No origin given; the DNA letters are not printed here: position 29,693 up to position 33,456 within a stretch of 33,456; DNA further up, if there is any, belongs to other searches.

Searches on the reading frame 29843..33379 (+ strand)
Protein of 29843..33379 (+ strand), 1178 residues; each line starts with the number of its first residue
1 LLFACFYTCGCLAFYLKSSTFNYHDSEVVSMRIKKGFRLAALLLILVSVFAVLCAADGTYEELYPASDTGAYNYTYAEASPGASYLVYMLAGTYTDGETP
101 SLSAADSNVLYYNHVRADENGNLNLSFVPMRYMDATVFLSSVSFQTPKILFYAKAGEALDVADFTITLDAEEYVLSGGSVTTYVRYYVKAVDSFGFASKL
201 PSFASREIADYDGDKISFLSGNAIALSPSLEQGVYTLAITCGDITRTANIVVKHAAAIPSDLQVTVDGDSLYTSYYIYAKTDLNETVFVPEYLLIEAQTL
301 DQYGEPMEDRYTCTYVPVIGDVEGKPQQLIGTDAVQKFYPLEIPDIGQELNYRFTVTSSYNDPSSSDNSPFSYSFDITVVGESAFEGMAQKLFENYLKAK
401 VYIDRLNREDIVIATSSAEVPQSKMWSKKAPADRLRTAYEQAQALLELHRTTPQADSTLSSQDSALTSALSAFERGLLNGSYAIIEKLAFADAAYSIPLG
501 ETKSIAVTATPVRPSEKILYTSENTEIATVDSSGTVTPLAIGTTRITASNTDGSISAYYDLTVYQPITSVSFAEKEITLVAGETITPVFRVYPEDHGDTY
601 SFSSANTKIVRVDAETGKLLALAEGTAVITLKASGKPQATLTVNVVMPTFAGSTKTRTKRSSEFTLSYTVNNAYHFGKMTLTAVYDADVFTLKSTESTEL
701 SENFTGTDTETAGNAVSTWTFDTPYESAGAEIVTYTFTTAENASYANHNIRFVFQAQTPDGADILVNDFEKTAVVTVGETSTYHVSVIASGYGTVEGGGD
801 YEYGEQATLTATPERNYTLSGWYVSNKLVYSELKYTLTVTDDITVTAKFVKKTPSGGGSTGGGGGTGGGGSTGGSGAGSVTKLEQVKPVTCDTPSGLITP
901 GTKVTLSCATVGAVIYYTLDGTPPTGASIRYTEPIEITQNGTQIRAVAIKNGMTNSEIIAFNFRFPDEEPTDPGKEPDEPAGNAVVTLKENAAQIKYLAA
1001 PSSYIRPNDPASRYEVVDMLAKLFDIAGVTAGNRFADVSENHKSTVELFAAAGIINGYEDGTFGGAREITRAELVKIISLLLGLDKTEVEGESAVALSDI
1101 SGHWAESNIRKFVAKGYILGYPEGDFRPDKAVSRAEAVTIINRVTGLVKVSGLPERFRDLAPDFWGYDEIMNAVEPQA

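Call 66: search_protein_families(library=pfam, proteins=[window:29843-33379:+], max_evalue=0.001)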
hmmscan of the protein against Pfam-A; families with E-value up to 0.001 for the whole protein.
window:29843-33379:+ (1178 aa): 5 families
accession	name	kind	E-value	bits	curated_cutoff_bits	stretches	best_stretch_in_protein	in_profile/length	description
PF00395.25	SLH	-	6.1e-20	71.4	20.8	2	1098-1137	3-43/44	S-layer homology domain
PF13290.12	CHB_HEX_C_1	-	3.1e-19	69.1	22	1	894-958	2-65/67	Chitobiase/beta-hexosaminidase C-terminal domain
PF13287.12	Fn3_assoc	-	3.2e-16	59.6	23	1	904-962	1-58/59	Fn3 associated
PF02368.24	Big_2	-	3.1e-14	53.1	22.8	2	496-554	13-72/79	Bacterial Ig-like domain (group 2)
PF18998.6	Flg_new_2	-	1.3e-12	48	23.6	1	783-852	1-72/73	Divergent InlB B-repeat domain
